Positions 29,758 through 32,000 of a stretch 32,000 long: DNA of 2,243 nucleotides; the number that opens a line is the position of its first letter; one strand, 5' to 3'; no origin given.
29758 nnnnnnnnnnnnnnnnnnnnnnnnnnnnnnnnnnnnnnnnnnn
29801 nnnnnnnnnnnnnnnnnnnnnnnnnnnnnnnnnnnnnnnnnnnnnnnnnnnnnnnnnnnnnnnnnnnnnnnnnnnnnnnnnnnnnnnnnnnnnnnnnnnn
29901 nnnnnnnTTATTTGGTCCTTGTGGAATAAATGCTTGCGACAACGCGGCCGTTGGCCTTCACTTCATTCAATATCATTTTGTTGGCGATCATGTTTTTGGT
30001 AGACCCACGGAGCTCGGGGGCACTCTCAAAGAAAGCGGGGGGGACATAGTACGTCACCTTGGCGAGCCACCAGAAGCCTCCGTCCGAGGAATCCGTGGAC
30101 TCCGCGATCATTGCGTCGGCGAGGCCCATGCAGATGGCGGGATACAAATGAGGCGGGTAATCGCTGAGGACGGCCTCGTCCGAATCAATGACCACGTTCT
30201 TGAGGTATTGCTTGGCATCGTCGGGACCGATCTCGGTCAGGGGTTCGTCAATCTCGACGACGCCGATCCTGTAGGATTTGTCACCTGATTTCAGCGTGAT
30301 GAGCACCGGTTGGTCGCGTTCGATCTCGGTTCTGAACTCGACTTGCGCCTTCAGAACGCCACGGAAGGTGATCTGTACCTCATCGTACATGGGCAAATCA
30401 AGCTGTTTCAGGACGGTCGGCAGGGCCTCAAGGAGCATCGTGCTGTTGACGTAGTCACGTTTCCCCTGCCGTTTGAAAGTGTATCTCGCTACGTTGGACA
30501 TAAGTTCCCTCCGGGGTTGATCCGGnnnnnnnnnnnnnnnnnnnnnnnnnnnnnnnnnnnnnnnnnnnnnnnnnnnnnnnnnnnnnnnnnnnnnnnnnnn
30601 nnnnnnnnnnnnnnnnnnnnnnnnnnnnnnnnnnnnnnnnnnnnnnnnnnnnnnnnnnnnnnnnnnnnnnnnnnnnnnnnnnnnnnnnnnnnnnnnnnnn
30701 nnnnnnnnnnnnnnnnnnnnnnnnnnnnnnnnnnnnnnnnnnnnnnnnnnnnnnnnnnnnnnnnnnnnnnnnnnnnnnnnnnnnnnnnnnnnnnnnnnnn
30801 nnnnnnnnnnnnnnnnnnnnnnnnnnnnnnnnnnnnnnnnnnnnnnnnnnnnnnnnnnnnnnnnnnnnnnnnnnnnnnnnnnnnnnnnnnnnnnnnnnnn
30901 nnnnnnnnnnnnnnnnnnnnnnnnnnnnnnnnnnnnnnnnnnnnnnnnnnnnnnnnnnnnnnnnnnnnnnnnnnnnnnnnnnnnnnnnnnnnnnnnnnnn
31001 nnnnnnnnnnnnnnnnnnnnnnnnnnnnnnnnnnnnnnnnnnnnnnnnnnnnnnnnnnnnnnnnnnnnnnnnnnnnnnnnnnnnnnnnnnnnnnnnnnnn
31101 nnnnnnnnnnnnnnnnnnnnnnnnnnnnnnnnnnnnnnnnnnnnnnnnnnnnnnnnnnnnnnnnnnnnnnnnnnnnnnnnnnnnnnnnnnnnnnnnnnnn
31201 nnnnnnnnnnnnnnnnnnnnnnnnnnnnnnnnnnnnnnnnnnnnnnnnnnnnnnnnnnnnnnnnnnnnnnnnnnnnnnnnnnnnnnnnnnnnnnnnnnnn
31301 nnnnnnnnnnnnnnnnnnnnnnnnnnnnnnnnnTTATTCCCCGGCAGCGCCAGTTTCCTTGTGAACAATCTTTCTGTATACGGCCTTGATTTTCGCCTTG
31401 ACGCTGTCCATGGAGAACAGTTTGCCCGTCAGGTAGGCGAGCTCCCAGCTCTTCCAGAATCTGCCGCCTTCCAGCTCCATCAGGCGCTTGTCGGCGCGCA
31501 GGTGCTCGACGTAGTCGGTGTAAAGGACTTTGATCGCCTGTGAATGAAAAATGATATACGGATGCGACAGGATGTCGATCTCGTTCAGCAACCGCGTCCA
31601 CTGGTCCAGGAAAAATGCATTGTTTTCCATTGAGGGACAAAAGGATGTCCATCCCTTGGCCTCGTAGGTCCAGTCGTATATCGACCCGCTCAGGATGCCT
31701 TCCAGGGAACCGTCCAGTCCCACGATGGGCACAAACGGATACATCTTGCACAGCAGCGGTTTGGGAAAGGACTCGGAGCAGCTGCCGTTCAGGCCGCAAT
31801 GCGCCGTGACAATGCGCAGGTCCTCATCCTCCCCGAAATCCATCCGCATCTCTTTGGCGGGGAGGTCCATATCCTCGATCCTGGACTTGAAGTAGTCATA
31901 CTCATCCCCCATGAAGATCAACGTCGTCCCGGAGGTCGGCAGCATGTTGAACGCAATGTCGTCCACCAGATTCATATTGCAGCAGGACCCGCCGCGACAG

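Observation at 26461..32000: Orphan ACP-dependent acylation/sulfation cassette (Cys-rich protein, AAC(3)-fold transferase, unknown 197-aa protein, KAS III, two ACPs, sulfotransferase-like protein)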

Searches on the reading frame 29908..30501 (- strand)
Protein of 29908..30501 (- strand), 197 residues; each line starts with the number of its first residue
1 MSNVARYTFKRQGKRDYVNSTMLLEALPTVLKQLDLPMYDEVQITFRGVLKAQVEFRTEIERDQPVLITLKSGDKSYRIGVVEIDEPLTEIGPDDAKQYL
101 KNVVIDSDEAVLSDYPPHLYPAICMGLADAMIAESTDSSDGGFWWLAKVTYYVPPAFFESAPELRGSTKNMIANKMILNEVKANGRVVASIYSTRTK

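Call 3: search_protein_families(library=pfam, proteins=[window:29908-30501:-], max_evalue=0.01)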
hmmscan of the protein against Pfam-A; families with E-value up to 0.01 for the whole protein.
window:29908-30501:- (197 aa): 0 families

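Call 4: search_protein_families(library=ncbifam, proteins=[window:29908-30501:-], max_evalue=0.01)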
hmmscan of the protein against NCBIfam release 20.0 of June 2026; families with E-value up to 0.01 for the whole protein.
window:29908-30501:- (197 aa): 0 families

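Call 9: find_homologous_proteins(query=window:29908-30501:-, max_evalue=0.001)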
Query window:29908-30501:- (197 aa): 2 proteins with E <= 0.001 among 121 candidates.
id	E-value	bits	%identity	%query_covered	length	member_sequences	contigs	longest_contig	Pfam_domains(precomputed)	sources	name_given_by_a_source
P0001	2.7e-125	433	100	100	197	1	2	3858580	-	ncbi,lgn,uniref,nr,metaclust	ncbi:hypothetical protein DND132_0191 [Pseudodesulfovibrio mercurii]|uniref:Uncharacterized protein 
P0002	8.7e-92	324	75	99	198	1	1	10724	-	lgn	-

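Call 10: find_encoding_contigs(protein=P0001, flank=10000, max_places=4)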
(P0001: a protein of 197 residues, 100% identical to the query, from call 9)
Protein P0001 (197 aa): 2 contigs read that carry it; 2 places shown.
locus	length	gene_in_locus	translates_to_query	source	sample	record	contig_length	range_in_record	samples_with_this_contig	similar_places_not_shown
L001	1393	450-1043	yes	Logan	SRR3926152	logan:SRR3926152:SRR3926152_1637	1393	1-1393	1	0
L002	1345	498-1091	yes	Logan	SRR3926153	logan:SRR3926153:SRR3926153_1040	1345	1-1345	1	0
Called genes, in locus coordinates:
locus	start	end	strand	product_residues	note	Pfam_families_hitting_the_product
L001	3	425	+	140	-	?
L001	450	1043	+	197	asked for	-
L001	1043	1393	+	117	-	?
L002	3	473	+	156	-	?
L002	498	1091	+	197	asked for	-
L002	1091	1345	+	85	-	?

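Call 11: find_encoding_contigs(protein=P0002, flank=10000, max_places=4)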
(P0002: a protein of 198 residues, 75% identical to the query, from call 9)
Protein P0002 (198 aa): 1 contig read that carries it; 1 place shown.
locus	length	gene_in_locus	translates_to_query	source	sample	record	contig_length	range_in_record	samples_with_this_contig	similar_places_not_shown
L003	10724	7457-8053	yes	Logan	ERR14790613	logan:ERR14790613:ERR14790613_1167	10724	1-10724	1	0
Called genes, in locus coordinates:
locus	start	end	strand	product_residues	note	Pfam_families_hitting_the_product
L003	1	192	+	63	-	?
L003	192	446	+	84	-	-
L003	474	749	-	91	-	-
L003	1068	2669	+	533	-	PF00501:AMP-binding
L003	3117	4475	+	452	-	-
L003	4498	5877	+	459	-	-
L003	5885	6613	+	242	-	-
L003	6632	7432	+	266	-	PF02522:Antibiotic_NAT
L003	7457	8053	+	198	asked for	-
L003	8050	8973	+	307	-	PF08545:ACP_syn_III, PF08541:ACP_syn_III_C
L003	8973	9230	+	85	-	PF00550:PP-binding (weak)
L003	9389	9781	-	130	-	PF00665:rve (faint), PF13683:rve_3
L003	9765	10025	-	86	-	PF13276:HTH_21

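Call 15: search_protein_families(library=ncbifam, proteins=[L003:1068-2669:+, L003:3117-4475:+, L003:4498-5877:+, L003:5885-6613:+, L003:192-446:+, L003:1-192:+], max_evalue=0.01)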
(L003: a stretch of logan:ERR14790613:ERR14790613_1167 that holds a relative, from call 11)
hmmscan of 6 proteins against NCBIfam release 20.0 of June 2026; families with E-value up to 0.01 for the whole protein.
L003:1068-2669:+ (533 aa): 100 families (the best 25 are shown)
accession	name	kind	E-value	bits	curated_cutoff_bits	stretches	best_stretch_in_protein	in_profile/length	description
TIGR01733.1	AA-adenyl-dom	subfamily_domain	8.4e-104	347.6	317.4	1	31-462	1-408/409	amino acid adenylation domain-containing protein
NF003417.0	PRK04813.1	subfamily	1e-83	281.6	476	1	6-529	5-504/505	D-alanine--poly(phosphoribitol) ligase subunit DltA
TIGR01734.1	D-ala-DACP-lig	equivalog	9.6e-79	265.2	559.85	2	141-529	110-503/504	D-alanine--poly(phosphoribitol) ligase subunit DltA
NF047350.1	aureusi_NRPS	equivalog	4.7e-73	246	2500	1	2-525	1432-1909/2373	aureusimine non-ribosomal peptide synthetase AusA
NF038078.1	NRPS_MxcG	equivalog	4.5e-70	236.3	2300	1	7-528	459-960/1442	myxochelin non-ribosomal peptide synthetase MxcG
NF004282.0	PRK05691.1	subfamily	2.8e-66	222.7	4090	2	136-524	1241-1622/4334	non-ribosomal peptide synthase/polyketide synthase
TIGR03098.1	ligase_PEP_1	hypoth_equivalog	4.6e-65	220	592.35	1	12-525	8-515/517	acyl-CoA ligase (AMP-forming), exosortase A system-associated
NF041803.1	NRPS_SolG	exception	3.3e-64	217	2200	1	15-525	572-1071/1163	solanimycin non-ribosomal peptide synthetase SolG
NF004837.0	PRK06187.1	subfamily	4.2e-54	183.7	476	1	13-530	17-524/531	long-chain-fatty-acid--CoA ligase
NF007605.2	PRK10252.1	equivalog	6.4e-48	163.1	2400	1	14-524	464-957/1292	enterobactin non-ribosomal peptide synthetase EntF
NF052269.1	Staph_lig_FadD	equivalog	2.8e-44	151.3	650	1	26-530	24-495/499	long-chain-fatty-acid--CoA ligase FadD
NF006182.0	PRK08316.1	subfamily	3.7e-44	151.1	663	1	10-528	17-517/523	fatty acyl-CoA synthetase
NF005702.0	PRK07514.1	subfamily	7.2e-41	140.1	558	1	17-527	16-499/506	malonyl-CoA synthase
NF006386.0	PRK08633.1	equivalog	1.8e-40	138.6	1221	1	28-523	640-1136/1147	acyl-[ACP]--phospholipid O-acyltransferase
NF006181.0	PRK08314.1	subfamily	1.1e-38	132.9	705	1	5-524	25-550/563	long-chain-fatty-acid--CoA ligase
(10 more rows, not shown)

L003:3117-4475:+ (452 aa): 0 families

L003:4498-5877:+ (459 aa): 3 families
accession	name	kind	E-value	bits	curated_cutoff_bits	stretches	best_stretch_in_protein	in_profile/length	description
TIGR04396.2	surf_polysacc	subfamily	8.6e-114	381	125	1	3-417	1-424/427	surface carbohydrate biosynthesis protein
NF046086.1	BFO_1060_trans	domain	1.3e-28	100.2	200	1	8-321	7-323/365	BFO_1060 family glycosyltransferase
TIGR00215.1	lpxB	equivalog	0.0021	17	190.25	1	203-288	207-295/382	lipid-A-disaccharide synthase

L003:5885-6613:+ (242 aa): 0 families

L003:192-446:+ (84 aa): 1 family
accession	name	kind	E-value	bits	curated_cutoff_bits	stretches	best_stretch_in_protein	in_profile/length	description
NF005798.0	PRK07639.1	equivalog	0.0031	17.9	100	1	5-57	4-53/91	petrobactin biosynthesis protein AsbD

L003:1-192:+ (63 aa): 0 families

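Call 16: search_protein_families(library=pfam, proteins=[L003:1068-2669:+, L003:3117-4475:+, L003:4498-5877:+, L003:5885-6613:+, L003:192-446:+, L003:1-192:+], max_evalue=0.05)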
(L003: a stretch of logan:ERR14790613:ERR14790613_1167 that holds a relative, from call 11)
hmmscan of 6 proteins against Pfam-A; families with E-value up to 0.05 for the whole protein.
L003:1068-2669:+ (533 aa): 2 families
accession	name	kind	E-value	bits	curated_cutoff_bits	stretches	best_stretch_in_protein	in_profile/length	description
PF00501.34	AMP-binding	-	2.6e-69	234.3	29.9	1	12-387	3-384/384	AMP-binding enzyme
PF13193.12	AMP-binding_C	-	0.027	15.8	24.5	0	485-518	43-76/76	AMP-binding enzyme C-terminal domain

L003:3117-4475:+ (452 aa): 2 families
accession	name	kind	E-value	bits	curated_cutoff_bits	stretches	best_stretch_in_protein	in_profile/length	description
PF25022.1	NPHP3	-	0.035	14.5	33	0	270-331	73-133/160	Nephrocystin-3 domain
PF13529.12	Peptidase_C39_2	-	0.046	14.7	24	0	223-303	39-109/143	Peptidase_C39 like family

L003:4498-5877:+ (459 aa): 0 families

L003:5885-6613:+ (242 aa): 0 families

L003:192-446:+ (84 aa): 0 families

L003:1-192:+ (63 aa): 0 families

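Call 30: search_protein_representatives(alignment_id=A2)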
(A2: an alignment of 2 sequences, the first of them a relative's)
Query: 2 sequences, 198 profile positions. Proteins with E-value up to 0.001 (for the whole library): 7; up to 1e-10: 2; up to 1e-30: 1. The best 7 are listed.
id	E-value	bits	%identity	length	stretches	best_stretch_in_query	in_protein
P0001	8.9e-125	429.9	-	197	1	1-195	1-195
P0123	2.2e-28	115.3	-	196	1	6-195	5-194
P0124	1.3e-07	47.5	-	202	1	9-184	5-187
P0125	1.9e-06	43.7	-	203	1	13-195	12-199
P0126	2.6e-06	43.3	-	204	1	13-189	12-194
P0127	3.3e-05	39.7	-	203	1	13-178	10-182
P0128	7.4e-05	38.5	-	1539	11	116-144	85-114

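Call 48: search_solved_structures(query=A4, max_evalue=10)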
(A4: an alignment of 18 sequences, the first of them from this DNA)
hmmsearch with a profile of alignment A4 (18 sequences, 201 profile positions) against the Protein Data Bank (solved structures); distinct sequences matched with E-value up to 10: 0.

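Call 61: predict_structure(alignment_id=A5)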
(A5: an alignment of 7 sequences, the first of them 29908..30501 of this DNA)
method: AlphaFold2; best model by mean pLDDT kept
length: 197 residues; sequences in the alignment: 7
mean_pLDDT: 89.3   pTM: 0.85
mean pLDDT of the five models: 89.3, 89.3, 88.5, 88.4, 88.3
residues with pLDDT >= 90: 119; 70-90: 65; 50-70: 13; < 50: 0
segments of 3 or more residues with pLDDT < 50: none
pLDDT, mean of each block of 10 residues (from residue 1): 84 88 91 93 94 94 91 95 93 87 91 89 93 79 86 74 92 90 93 88
secondary structure, 60 per line:
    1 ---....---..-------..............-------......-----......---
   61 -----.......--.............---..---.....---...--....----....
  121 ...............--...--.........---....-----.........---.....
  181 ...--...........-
elements in order: E4-7 H20-33 E41-46 E52-57 E66-72 E75-87 H96-100 E104-106 E109-112 H117-135 E143-151 H155-158 E164-172 E176-183 E186-196

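Call 63: fold_search(model_id=the predicted structure, library=pdb)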
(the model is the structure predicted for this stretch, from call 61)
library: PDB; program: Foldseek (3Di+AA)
matches with E <= 10: 1423; with E <= 0.001: 74
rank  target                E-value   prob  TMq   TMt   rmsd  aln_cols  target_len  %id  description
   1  3bbj_B                2.5e-06  1.00  0.51  0.39  13.2       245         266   12  CRYSTAL STRUCTURE OF A PUTATIVE THIOESTERASE II (TFU_2367) FROM THERMOBIFIDA FUSCA YX AT 2.45 A RESOLUTION (released 2007-11-20)
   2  7hra_B                9.2e-06  1.00  0.53  0.42  15.2       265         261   10  PanDDA analysis group deposition -- Crystal Structure of FatA in complex with Z45415581 (released 2025-08-13)
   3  9hmt                  1.5e-05  1.00  0.53  0.42  15.2       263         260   10  Crystal structure of Arabidopsis thaliana Acyl-ACP Thioesterase (At-FatA) complexed with methiozolin-fluorine (released 2025-05-14)
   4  7hsv_B                1.6e-05  1.00  0.52  0.41  15.7       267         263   10  PanDDA analysis group deposition -- Crystal Structure of FatA in complex with Z2643472210 (released 2025-08-13)
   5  4r4u_C                1.6e-05  1.00  0.48  0.37  14.4       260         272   10  Crystal structure of acyl-CoA thioesterase tesB from Yersinia pestis in complex with coenzyme A (released 2015-04-15)
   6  5hst_B                2.0e-05  1.00  0.45  0.36  12.6       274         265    9  Crystal structure of the dehydratase domain of MlnB from Bacillus amyloliquefaciens (released 2017-02-01)
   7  5hst_A                2.0e-05  1.00  0.45  0.35  12.7       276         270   10  Crystal structure of the dehydratase domain of MlnB from Bacillus amyloliquefaciens (released 2017-02-01)
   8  7hqx_B                2.4e-05  1.00  0.53  0.42  15.2       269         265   10  PanDDA analysis group deposition -- Crystal Structure of FatA in complex with Z218760918 (released 2025-08-13)
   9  7htw_B                2.4e-05  1.00  0.54  0.42  14.9       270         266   10  PanDDA analysis group deposition -- Crystal Structure of FatA in complex with Z57744712 (released 2025-08-13)
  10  7hs6_B                2.6e-05  1.00  0.54  0.42  15.5       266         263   10  PanDDA analysis group deposition -- Crystal Structure of FatA in complex with Z1220452176 (released 2025-08-13)
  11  7hqx_A                2.6e-05  1.00  0.53  0.41  15.5       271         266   10  PanDDA analysis group deposition -- Crystal Structure of FatA in complex with Z218760918 (released 2025-08-13)
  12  7htx_B                2.6e-05  1.00  0.53  0.42  15.0       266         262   10  PanDDA analysis group deposition -- Crystal Structure of FatA in complex with Z608065044 (released 2025-08-13)
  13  9gs1_BaB              2.6e-05  1.00  0.51  0.41  15.6       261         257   11  Crystal structure of Arabidopsis thaliana Acyl-ACP Thioesterase (At-FatA) complexed with Oxaziclomefone (released 2025-05-14)
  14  7hu0_B                2.7e-05  1.00  0.51  0.41  16.1       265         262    9  PanDDA analysis group deposition -- Crystal Structure of FatA in complex with Z728939702 (released 2025-08-13)
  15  9gs1_AaA              3.0e-05  1.00  0.50  0.40  15.5       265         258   10  Crystal structure of Arabidopsis thaliana Acyl-ACP Thioesterase (At-FatA) complexed with Oxaziclomefone (released 2025-05-14)
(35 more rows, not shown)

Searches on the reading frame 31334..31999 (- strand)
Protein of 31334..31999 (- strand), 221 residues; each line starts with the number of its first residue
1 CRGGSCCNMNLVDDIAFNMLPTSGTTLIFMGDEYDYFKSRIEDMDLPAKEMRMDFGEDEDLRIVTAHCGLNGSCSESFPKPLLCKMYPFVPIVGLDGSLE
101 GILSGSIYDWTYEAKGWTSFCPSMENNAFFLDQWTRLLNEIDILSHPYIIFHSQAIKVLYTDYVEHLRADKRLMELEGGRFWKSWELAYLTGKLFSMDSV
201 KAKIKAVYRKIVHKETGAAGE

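Call 3: search_protein_families(library=pfam, proteins=[window:31334-31975:-], max_evalue=0.01)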
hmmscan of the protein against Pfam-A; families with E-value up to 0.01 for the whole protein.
window:31334-31975:- (213 aa): 0 families

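Call 4: search_protein_families(library=ncbifam, proteins=[window:31334-31975:-], max_evalue=0.01)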
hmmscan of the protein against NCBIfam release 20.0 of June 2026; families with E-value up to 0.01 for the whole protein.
window:31334-31975:- (213 aa): 0 families

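Call 14: find_related_loci(query=A1, collection=genome_contigs, flank=10000)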
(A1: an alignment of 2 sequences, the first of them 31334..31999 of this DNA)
Query A1 (221 aa) in genome_contigs; peptide patterns used: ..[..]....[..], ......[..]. (x = any residue, [..] = any of these).
43 stretches matched a pattern, but none encodes a relative of the query by tblastn (E <= 1e-3).

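Call 84: predict_structure(protein=window:31334-31999:-)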
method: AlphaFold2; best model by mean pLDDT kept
length: 221 residues; sequences in the alignment: 1
mean_pLDDT: 37.9   pTM: 0.27
mean pLDDT of the five models: 37.9, 35.2, 33.8, 31.8, 29.7
residues with pLDDT >= 90: 0; 70-90: 0; 50-70: 9; < 50: 212
segments of 3 or more residues with pLDDT < 50: 1-34, 43-52, 56-221
pLDDT, mean of each block of 10 residues (from residue 1): 27 28 39 49 45 46 42 39 37 37 34 34 36 39 30 30 38 42 38 38 45 42 25
secondary structure, 60 per line:
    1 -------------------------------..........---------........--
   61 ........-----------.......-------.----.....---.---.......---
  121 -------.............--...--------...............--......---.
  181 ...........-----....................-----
elements in order: H32-41 E51-58 E61-68 H80-86 H99-103 H111-117 H128-140 H154-168 H171-176 H180-191 H197-216

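Call 100: find_related_loci(query=A1, collection=metagenome_contigs, flank=10000)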
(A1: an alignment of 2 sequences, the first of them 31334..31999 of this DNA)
Query A1 (221 aa) in metagenome_contigs; peptide patterns used: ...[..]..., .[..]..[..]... (x = any residue, [..] = any of these).
368 stretches matched a pattern, but none encodes a relative of the query by tblastn (E <= 1e-3).
